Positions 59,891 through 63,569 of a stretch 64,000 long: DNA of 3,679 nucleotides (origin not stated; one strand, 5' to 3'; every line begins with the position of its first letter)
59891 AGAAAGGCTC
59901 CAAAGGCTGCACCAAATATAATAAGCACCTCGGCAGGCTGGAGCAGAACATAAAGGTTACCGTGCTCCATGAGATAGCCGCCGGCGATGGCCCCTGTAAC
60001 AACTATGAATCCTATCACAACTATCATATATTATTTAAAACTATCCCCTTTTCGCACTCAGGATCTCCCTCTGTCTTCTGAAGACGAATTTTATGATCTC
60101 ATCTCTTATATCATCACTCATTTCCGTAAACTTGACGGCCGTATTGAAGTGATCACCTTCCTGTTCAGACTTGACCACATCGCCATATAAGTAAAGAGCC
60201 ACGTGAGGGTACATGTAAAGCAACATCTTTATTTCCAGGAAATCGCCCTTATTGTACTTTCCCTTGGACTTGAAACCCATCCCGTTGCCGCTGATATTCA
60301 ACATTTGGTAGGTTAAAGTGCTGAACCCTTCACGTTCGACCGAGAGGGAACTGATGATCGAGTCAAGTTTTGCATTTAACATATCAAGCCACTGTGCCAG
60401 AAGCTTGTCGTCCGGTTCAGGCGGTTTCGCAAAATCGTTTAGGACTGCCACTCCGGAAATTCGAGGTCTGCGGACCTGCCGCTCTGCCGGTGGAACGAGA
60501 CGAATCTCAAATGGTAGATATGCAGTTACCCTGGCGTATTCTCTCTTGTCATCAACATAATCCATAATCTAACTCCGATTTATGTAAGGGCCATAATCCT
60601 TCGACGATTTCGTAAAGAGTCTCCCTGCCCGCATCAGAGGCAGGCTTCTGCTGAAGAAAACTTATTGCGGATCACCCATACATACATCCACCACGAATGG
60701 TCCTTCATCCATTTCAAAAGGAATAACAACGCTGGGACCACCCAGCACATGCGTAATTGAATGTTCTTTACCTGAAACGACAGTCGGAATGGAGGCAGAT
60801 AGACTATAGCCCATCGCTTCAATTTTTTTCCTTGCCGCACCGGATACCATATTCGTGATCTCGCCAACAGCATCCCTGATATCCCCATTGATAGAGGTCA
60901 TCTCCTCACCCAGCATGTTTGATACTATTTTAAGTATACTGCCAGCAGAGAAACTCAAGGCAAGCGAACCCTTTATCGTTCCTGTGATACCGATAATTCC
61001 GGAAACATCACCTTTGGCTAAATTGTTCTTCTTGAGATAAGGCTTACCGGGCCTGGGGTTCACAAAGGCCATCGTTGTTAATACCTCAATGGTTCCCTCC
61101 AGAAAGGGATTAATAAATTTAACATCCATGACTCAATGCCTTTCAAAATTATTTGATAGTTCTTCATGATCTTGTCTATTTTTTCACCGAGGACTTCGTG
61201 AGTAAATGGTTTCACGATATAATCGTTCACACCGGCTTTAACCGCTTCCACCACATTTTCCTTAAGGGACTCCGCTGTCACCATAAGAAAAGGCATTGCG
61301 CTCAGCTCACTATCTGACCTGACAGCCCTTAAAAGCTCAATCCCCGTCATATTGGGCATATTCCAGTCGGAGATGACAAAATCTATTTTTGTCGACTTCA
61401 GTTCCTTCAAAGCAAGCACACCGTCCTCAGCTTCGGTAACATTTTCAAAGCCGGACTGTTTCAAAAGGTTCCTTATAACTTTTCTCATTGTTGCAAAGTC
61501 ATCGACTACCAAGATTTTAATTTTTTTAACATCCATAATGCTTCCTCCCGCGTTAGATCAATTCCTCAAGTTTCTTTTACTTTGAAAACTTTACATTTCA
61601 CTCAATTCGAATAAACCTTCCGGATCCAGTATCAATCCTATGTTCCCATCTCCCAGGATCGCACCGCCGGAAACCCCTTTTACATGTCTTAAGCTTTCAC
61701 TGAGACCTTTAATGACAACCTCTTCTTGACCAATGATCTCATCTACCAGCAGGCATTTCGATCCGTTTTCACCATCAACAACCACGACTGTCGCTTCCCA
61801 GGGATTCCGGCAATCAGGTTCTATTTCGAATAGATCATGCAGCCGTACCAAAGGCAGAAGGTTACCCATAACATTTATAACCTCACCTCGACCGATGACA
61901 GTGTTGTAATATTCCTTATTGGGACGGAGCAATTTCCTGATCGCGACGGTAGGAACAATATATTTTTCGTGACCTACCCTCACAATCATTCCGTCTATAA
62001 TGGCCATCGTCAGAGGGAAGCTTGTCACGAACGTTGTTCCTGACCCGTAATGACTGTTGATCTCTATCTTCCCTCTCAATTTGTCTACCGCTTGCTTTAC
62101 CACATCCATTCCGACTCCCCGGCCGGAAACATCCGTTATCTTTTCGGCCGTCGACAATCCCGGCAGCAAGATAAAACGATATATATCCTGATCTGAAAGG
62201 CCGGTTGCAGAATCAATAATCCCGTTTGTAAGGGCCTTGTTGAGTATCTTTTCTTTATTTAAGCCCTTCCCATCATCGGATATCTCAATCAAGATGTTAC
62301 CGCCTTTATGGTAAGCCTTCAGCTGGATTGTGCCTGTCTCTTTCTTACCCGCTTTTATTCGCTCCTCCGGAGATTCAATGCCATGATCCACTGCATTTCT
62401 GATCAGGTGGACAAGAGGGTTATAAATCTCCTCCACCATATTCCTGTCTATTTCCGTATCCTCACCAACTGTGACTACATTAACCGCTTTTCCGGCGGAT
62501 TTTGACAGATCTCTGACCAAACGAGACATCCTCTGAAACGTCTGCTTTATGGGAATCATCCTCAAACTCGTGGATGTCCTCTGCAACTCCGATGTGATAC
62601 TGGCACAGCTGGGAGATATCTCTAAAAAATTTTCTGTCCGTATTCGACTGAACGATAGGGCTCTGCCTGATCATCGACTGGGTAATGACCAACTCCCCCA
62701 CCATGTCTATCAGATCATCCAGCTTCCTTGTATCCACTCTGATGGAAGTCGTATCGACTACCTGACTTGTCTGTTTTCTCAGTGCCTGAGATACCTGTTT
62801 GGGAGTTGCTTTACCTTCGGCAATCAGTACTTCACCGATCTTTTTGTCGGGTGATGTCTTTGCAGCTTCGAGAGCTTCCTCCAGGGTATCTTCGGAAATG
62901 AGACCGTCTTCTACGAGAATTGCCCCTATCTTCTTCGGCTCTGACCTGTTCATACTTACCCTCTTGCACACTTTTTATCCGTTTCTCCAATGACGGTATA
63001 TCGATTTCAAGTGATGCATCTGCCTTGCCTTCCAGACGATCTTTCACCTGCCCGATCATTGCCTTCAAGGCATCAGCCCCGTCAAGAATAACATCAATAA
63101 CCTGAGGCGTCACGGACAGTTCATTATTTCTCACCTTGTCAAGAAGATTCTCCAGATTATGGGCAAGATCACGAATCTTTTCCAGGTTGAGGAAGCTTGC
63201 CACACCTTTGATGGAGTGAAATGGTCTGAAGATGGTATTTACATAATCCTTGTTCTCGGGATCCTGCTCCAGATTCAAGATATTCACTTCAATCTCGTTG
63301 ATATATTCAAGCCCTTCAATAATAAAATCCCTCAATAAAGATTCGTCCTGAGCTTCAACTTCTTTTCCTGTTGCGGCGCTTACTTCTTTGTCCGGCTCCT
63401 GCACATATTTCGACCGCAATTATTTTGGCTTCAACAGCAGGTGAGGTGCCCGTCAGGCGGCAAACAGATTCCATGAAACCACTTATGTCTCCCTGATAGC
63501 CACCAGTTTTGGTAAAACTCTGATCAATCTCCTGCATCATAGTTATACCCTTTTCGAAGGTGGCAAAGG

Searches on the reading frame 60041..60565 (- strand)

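Call 41: search_protein_families(library=pfam, proteins=[window:60041-60565:-], max_evalue=0.0001)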
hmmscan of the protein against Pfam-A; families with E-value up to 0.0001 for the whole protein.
window:60041-60565:- (174 aa): 1 family
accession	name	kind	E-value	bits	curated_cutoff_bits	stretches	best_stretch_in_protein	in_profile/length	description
PF07238.19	PilZ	-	5.4e-11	43.2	22.5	1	82-163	21-102/102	PilZ domain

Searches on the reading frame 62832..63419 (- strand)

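Call 41: search_protein_families(library=pfam, proteins=[window:62832-63419:-], max_evalue=0.0001)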
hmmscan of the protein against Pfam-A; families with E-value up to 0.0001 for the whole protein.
window:62832-63419:- (195 aa): 1 family
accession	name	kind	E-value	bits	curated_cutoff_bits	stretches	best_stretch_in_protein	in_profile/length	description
PF01627.28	Hpt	-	1.4e-14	54.5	24.6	1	28-126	2-82/84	Hpt domain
